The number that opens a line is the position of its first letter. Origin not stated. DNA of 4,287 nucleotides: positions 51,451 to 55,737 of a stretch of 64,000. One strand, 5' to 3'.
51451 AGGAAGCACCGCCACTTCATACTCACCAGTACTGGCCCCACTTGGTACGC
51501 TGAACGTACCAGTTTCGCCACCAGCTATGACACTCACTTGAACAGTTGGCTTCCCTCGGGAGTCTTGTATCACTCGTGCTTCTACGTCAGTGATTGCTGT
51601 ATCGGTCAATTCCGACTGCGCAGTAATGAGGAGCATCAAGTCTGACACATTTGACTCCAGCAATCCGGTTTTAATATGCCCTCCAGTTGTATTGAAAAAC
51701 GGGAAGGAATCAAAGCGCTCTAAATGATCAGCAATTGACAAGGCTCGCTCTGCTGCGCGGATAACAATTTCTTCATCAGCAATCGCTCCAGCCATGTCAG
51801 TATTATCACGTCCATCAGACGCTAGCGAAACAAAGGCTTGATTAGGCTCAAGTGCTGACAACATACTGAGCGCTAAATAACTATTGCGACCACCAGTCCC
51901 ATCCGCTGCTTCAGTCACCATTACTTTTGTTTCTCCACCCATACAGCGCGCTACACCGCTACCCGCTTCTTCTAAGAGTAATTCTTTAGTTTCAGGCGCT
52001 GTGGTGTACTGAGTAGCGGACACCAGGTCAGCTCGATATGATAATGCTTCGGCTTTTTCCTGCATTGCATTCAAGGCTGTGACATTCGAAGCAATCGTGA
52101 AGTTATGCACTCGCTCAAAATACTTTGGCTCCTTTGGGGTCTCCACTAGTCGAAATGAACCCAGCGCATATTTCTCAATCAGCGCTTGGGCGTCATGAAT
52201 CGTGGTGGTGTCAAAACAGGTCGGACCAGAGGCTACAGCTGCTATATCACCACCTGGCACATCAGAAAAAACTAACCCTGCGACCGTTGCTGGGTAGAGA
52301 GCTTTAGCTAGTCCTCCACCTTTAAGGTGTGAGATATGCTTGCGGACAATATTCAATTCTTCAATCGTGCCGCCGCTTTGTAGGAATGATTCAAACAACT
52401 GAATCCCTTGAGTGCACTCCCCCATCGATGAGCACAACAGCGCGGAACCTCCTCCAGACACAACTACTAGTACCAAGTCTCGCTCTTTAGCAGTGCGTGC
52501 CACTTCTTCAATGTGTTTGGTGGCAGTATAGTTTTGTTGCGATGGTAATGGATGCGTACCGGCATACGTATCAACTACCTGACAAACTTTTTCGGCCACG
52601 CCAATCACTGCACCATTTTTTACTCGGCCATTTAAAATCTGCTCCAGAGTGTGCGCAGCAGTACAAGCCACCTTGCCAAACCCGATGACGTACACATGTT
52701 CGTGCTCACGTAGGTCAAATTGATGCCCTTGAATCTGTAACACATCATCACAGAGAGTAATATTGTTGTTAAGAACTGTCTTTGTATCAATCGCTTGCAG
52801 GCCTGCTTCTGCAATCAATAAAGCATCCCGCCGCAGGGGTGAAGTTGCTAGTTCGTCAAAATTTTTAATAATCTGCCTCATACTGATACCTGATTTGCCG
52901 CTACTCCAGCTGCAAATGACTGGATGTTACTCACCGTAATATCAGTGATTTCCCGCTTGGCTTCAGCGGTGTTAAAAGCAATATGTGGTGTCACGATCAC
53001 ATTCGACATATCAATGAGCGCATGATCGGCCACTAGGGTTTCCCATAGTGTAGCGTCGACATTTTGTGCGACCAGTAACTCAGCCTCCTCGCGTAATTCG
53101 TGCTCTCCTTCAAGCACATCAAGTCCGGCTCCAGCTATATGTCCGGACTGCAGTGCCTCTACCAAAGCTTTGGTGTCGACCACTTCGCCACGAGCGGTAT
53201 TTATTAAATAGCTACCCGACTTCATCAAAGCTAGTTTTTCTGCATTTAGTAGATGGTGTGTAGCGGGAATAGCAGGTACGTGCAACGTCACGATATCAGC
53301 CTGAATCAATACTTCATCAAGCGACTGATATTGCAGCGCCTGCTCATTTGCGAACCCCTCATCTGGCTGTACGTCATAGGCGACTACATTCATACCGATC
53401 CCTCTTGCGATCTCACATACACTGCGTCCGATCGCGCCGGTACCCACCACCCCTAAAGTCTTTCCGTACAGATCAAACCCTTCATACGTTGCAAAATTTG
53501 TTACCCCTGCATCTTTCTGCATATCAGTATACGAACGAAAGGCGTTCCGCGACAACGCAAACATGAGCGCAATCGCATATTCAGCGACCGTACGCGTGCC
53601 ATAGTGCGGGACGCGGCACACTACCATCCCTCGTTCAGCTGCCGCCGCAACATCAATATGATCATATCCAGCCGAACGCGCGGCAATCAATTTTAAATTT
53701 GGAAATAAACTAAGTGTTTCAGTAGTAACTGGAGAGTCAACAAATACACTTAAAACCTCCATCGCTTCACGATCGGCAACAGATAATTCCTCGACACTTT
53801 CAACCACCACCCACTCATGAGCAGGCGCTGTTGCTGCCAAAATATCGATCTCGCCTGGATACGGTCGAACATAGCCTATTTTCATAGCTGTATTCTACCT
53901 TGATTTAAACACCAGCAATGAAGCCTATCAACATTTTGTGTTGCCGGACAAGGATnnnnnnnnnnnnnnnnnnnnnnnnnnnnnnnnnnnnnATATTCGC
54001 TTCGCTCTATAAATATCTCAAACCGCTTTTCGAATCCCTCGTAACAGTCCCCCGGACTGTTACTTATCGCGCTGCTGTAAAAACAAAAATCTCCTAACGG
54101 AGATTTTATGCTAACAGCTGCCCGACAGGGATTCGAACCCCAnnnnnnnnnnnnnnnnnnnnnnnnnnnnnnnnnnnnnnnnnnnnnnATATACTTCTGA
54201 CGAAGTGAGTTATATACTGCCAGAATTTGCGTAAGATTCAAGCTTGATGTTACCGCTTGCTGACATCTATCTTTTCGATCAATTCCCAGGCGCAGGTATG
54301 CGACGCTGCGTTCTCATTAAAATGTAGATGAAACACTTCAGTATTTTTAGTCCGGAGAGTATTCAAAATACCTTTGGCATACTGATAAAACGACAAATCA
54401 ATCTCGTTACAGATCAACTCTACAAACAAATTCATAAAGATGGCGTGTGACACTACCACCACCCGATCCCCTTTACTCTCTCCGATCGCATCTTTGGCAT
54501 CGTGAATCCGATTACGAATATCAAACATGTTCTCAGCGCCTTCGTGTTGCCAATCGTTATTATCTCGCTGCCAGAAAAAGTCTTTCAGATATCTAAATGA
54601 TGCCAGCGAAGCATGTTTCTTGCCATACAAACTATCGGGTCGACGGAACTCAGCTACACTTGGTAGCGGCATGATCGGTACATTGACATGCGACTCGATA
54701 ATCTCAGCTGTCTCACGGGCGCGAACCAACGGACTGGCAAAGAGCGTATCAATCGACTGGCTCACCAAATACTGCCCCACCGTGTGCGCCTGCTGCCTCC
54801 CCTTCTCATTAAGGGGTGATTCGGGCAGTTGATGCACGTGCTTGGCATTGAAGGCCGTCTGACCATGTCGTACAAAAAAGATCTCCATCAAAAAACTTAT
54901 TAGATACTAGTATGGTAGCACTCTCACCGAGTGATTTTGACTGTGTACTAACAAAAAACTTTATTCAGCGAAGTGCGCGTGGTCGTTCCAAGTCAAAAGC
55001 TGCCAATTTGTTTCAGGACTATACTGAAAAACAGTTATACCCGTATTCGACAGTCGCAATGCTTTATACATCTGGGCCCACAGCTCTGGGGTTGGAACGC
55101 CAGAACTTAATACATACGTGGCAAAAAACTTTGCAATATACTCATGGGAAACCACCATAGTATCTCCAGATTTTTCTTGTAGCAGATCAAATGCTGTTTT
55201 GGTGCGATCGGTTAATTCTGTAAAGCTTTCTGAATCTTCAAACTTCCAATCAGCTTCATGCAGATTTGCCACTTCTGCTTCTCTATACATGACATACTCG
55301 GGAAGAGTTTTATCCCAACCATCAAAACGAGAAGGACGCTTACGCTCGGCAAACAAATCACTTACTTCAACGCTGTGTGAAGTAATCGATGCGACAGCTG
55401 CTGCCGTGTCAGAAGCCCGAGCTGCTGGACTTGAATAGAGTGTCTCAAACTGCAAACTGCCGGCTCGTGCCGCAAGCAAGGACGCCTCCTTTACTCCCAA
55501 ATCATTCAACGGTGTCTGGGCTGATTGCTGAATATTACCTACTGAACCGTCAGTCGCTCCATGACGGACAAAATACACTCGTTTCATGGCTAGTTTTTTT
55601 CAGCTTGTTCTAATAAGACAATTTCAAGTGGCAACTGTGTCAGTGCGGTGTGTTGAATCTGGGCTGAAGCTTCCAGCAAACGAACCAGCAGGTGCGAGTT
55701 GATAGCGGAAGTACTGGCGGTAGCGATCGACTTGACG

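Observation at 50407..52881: Glycerate 2-kinase::enolase gene fusion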

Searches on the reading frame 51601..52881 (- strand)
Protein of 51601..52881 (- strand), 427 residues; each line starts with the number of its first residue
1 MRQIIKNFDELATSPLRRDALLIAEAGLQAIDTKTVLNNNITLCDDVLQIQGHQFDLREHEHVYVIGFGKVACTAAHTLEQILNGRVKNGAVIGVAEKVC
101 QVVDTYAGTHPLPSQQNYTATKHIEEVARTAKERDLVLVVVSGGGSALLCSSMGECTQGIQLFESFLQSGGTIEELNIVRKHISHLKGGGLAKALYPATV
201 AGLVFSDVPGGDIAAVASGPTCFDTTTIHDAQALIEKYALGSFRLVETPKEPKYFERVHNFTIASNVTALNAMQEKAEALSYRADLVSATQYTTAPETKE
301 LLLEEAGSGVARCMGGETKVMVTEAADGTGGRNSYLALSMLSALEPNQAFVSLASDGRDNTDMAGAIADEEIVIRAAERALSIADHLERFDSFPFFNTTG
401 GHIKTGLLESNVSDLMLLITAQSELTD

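Call 22: search_solved_structures(query=window:51601-52881:-, max_evalue=0.001, show_alignments=2)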
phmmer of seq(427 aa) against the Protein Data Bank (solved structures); distinct sequences matched with E-value up to 0.001: 2.
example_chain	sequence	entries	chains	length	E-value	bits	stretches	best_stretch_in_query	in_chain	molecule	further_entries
1x3l_A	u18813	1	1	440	7.4e-48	166.9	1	21-421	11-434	hypothetical protein PH0495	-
2b8n_A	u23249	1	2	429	8.1e-40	140.4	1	61-417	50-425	glycerate kinase, putative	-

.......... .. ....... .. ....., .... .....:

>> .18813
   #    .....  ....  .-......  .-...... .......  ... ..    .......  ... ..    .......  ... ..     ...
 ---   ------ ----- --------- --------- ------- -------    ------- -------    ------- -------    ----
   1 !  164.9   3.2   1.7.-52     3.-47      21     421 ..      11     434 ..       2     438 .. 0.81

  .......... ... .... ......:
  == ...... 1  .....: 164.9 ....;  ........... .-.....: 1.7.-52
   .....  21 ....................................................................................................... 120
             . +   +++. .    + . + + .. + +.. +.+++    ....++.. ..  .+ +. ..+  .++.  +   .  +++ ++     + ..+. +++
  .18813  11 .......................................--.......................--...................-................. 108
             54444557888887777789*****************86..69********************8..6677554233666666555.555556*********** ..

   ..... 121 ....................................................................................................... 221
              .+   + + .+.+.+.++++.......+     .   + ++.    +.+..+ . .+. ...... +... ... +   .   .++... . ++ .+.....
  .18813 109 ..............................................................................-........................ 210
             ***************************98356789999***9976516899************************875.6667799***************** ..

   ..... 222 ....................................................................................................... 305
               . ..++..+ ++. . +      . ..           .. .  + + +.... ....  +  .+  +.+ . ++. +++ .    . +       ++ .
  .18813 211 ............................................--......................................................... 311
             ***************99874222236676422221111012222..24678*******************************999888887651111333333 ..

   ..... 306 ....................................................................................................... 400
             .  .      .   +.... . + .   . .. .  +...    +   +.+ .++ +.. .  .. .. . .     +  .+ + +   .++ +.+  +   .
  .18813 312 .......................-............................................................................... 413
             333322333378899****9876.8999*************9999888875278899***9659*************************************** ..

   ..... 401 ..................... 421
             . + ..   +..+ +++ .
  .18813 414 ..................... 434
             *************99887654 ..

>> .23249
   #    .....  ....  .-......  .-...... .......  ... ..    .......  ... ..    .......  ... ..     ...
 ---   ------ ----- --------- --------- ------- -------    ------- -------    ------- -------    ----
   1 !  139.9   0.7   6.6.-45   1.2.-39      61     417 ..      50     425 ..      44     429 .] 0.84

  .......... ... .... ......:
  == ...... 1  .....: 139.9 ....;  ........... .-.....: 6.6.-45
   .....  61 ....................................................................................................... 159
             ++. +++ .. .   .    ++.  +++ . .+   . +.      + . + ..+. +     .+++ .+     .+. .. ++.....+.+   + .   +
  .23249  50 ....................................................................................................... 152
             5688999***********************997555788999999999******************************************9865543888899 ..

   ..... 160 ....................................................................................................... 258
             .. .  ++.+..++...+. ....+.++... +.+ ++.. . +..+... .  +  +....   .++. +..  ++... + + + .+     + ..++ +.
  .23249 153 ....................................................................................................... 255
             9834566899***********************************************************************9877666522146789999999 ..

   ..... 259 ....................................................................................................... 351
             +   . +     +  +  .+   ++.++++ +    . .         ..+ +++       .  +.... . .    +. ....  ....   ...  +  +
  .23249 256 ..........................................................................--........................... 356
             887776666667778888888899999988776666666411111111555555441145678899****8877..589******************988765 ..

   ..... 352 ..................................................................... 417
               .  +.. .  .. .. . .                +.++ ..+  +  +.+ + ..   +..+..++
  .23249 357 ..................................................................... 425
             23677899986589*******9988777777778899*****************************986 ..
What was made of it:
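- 51619..52881 (-): Glycerate 2-kinase half of the fusion (residues 1-421; DUF4147 + MOFRL). It aligns end to end with the solved MOFRL glycerate kinases PH0495 (1x3l, 11-434 of 440) and TM1585 (2b8n, 50-425 of 429) (call 22).
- On Class II / MOFRL glycerate 2-kinase: The half aligns to 1x3l residues 11-434 of 440 and to 2b8n residues 50-425 of 429 (call 22).
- The GK half aligns full length to two solved glycerate kinases (call 22). The half aligns full length with two solved glycerate kinases, with motif conservation (call 22).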

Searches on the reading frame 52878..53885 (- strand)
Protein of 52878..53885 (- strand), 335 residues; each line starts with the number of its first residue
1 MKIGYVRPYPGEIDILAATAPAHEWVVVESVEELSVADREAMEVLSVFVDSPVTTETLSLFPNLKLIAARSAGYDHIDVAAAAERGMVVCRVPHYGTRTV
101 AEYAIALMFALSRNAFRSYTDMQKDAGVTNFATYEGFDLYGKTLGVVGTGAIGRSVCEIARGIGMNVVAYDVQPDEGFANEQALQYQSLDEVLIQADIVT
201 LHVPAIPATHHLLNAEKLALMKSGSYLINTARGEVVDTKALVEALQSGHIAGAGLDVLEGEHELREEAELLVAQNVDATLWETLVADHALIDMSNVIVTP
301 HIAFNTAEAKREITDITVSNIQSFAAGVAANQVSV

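Call 3: search_protein_families(library=pfam, proteins=[window:52878-53885:-], max_evalue=0.01)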
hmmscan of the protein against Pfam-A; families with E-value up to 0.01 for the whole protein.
window:52878-53885:- (335 aa): 8 families
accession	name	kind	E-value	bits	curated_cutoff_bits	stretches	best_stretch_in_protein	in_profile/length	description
PF02826.25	2-Hacid_dh_C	-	1.1e-57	194.7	25.1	1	105-303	1-178/178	D-isomer specific 2-hydroxyacid dehydrogenase, NAD binding domain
PF00389.36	2-Hacid_dh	-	3.3e-26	92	24.6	1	36-333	34-133/134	D-isomer specific 2-hydroxyacid dehydrogenase, catalytic domain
PF03446.21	NAD_binding_2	-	6.2e-09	36.5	21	1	144-253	2-115/161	NAD binding domain of 6-phosphogluconate dehydrogenase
PF01262.27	AlaDh_PNT_C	-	6.1e-05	23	23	1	146-231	33-129/214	Alanine dehydrogenase/PNT, C-terminal domain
PF22660.2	RS_preATP-grasp-like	-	0.00032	21.5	27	1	142-209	2-76/98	Ribonucleotide synthetase preATP-grasp domain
PF07991.19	KARI_N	-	0.00054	20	20.6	1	139-227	2-91/165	Acetohydroxy acid isomeroreductase, NADPH-binding domain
PF00670.27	AdoHcyase_NAD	-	0.0017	18.9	27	1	139-231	21-110/162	S-adenosyl-L-homocysteine hydrolase, NAD binding domain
PF13478.12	XdhC_C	-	0.0058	17.6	29.7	0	145-247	2-67/125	XdhC Rossmann domain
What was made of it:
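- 52878..53885 (-): D-isomer-specific 2-hydroxyacid dehydrogenase, 335 aa, the first gene of the operon. Its stop overlaps the fusion's ATG (ATGA). Its role is unresolved: hydroxypyruvate reductase/glycerate dehydrogenase feeding the kinase, or D-lactate dehydrogenase removing pyruvate. Pfam 2-Hacid_dh_C and 2-Hacid_dh (call 3).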

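Call 4: search_protein_families(library=ncbifam, proteins=[window:52878-53885:-], max_evalue=0.01)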
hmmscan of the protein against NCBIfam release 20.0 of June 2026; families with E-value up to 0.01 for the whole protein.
window:52878-53885:- (335 aa): 27 families (the best 25 are shown)
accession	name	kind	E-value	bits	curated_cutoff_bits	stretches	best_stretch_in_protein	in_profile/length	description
TIGR01327.1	PGDH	equivalog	1.3e-62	212.3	454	1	40-331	39-307/525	phosphoglycerate dehydrogenase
NF009714.1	PRK13243.1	equivalog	1e-59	202.5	455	2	41-276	45-284/332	glyoxylate reductase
NF000492.1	vanH_gen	exception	1.8e-58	198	540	1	27-324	28-310/312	D-lactate dehydrogenase VanH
NF005069.0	PRK06487.1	equivalog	1.5e-57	195.1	448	1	11-334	17-320/320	2-hydroxyacid dehydrogenase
NF008759.0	PRK11790.1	equivalog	2e-55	188.2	404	1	42-325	55-317/410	phosphoglycerate dehydrogenase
NF005387.0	PRK06932.1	equivalog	2.6e-55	187.6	492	1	22-326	24-311/314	2-hydroxyacid dehydrogenase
NF000128.1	vanH-Sc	exception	2.3e-49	168.3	650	1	42-324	63-330/337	D-lactate dehydrogenase VanH-Sc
NF006374.0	PRK08605.1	subfamily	7e-49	166.7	356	1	64-313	70-310/332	D-lactate dehydrogenase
NF000371.1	vanH_Agroup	exception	2.1e-47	161.9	700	1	63-324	71-315/322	VanH-A/VanH-Pt family D-lactate dehydrogenase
NF006263.0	PRK08410.1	equivalog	5.2e-47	160.8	389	1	53-326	53-308/311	D-2-hydroxyacid dehydrogenase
NF041369.1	Dhydh_Halo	equivalog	1.1e-46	159.5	400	2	49-268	41-258/305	D-2-hydroxyacid dehydrogenase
NF000004.1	vanH-D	exception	1.2e-46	159.4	550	1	63-324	72-316/323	D-lactate dehydrogenase VanH-D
NF000151.1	vanH-Ac1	exception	4.6e-44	151.1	750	1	45-327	82-350/351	D-lactate dehydrogenase VanH-Ac1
NF011938.0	PRK15409.1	equivalog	5.9e-44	150.4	492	2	50-278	53-282/324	glyoxylate/hydroxypyruvate reductase GhrB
NF005750.0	PRK07574.1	equivalog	1.3e-42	146.2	329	1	23-257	69-310/386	NAD-dependent formate dehydrogenase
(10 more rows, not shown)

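Call 63: search_solved_structures(query=window:52878-53885:-, max_evalue=1e-20, show_alignments=0)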
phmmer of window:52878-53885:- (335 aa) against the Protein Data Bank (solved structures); distinct sequences matched with E-value up to 1e-20: 140 (the best 60 are shown).
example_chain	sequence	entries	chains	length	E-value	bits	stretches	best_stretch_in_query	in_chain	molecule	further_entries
3kb6_A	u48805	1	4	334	6.3e-56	193.2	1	38-327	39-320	D-lactate dehydrogenase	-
1wwk_A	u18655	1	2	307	2.5e-55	191.2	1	43-261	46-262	phosphoglycerate dehydrogenase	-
4zgs_A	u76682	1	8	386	4.4e-55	190.4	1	62-325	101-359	Putative D-lactate dehydrogenase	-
5z20_A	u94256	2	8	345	5.1e-55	190.2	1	40-333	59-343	D-lactate dehydrogenase (Fermentative)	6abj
5tx7_A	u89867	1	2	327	1.7e-51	178.6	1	47-261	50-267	D-isomer specific 2-hydroxyacid dehydrogenase family protein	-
8i5z_A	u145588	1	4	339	6.5e-48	166.9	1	1-324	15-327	D-isomer specific 2-hydroxyacid dehydrogenase NAD-binding protein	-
5z1z_A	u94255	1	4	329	7.7e-48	166.6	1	42-327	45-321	D-isomer specific 2-hydroxyacid dehydrogenase NAD-binding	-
3wx0_A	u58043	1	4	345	9e-48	166.4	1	42-327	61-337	D-isomer specific 2-hydroxyacid dehydrogenase NAD-binding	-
4cuj_A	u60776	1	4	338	1.8e-47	165.4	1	42-329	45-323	D-LACTATE DEHYDROGENASE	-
4cuk_A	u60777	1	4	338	1.8e-47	165.4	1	42-329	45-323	D-LACTATE DEHYDROGENASE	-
5aov_A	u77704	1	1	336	3e-46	161.4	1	43-267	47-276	GLYOXYLATE REDUCTASE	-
5z21_A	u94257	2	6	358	1.7e-45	158.9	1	41-328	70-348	D-lactate dehydrogenase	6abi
2dbq_A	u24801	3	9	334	4.8e-45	157.4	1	41-267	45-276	Glyoxylate reductase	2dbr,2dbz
6bii_A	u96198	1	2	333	1.6e-44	155.7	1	41-267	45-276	Glyoxylate reductase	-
4xkj_A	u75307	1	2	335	9.8e-43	149.9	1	49-324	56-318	D-lactate dehydrogenase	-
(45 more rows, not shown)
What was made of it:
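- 52878..53885 (-): Best PDB matches are D-LDH 3kb6 (193 bits), PGDH 1wwk (191) and D-LDH 5z20, with glyoxylate reductase 2dbq at 157 (call 63).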

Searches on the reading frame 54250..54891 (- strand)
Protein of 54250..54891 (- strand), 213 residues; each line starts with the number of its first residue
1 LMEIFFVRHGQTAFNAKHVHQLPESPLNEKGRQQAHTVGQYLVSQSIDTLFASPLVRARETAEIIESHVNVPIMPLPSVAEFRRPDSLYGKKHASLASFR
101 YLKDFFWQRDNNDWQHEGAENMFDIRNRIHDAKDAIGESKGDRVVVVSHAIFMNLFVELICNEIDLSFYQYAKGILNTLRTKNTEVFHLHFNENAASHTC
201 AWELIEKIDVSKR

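Call 3: search_protein_families(library=pfam, proteins=[window:54250-54891:-], max_evalue=0.01)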
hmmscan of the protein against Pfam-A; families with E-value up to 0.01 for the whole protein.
window:54250-54891:- (213 aa): 1 family
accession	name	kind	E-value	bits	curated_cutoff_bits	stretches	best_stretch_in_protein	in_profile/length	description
PF00300.27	His_Phos_1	-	5e-31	108.3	21.7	1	4-172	1-169/194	Histidine phosphatase superfamily (branch 1)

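Call 4: search_protein_families(library=ncbifam, proteins=[window:54250-54891:-], max_evalue=0.01)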
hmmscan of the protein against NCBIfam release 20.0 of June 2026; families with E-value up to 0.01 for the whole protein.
window:54250-54891:- (213 aa): 20 families
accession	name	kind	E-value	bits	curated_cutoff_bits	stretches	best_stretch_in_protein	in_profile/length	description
TIGR03162.1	ribazole_cobC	equivalog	6.9e-19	68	162.9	1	4-157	1-152/176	alpha-ribazole phosphatase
NF002901.0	PRK03482.1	equivalog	1.2e-15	57.7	261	1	1-159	1-160/215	2,3-diphosphoglycerate-dependent phosphoglycerate mutase GpmB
NF038349.1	dPGM_arch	equivalog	2.2e-15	57.1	225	1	4-153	1-141/194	2,3-diphosphoglycerate-dependent phosphoglycerate mutase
NF045917.1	PhserinePhPspA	equivalog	2.2e-15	56.9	350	1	1-167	1-167/211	phosphoserine phosphatase PspA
NF005567.0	PRK07238.1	equivalog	9.6e-14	51.5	326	1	4-157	180-334/378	bifunctional RNase H/acid phosphatase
NF011580.0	PRK15004.1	equivalog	3e-12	46.9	250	1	2-160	1-160/203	adenosylcobalamin/alpha-ribazole phosphatase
TIGR00249.1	sixA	equivalog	2.2e-11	43.9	74.5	1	2-70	1-68/154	phosphohistidine phosphatase SixA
NF009994.0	PRK13463.1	equivalog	1.3e-10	41.4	277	1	4-158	5-160/203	phosphoserine phosphatase 1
TIGR03848.1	MSMEG_4193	subfamily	1.5e-09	37.6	203.85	1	4-99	2-98/204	MSMEG_4193 family putative phosphomutase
NF002217.0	PRK01112.1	equivalog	1e-07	31.6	320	1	1-70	1-71/228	2,3-bisphosphoglycerate-dependent phosphoglycerate mutase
NF010716.0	PRK14118.1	equivalog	3.7e-06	26.4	409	1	2-91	1-91/227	2,3-diphosphoglycerate-dependent phosphoglycerate mutase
NF002339.0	PRK01295.1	equivalog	3.8e-06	26.5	316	1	5-72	6-76/206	2,3-bisphosphoglycerate-dependent phosphoglycerate mutase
NF052459.1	OxoGTPPhMutT1Mycb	equivalog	4.6e-06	25.9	475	1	4-81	135-212/292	8-oxo-(d)GTP phosphatase MutT1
TIGR01258.1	pgm_1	subfamily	4e-05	23.1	81.7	1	3-72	2-74/245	2,3-bisphosphoglycerate-dependent phosphoglycerate mutase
NF009993.0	PRK13462.1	equivalog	4.6e-05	23.1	226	1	4-70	8-77/203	acid phosphatase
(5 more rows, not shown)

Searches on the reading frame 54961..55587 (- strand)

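Call 82: search_protein_families(library=pfam, proteins=[window:54961-55587:-], max_evalue=0.00001)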
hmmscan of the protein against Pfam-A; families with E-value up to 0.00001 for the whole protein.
window:54961-55587:- (208 aa): 1 family
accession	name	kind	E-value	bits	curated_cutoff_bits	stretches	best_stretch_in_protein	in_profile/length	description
PF00300.27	His_Phos_1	-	3.4e-27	95.8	21.7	1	4-202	1-193/194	Histidine phosphatase superfamily (branch 1)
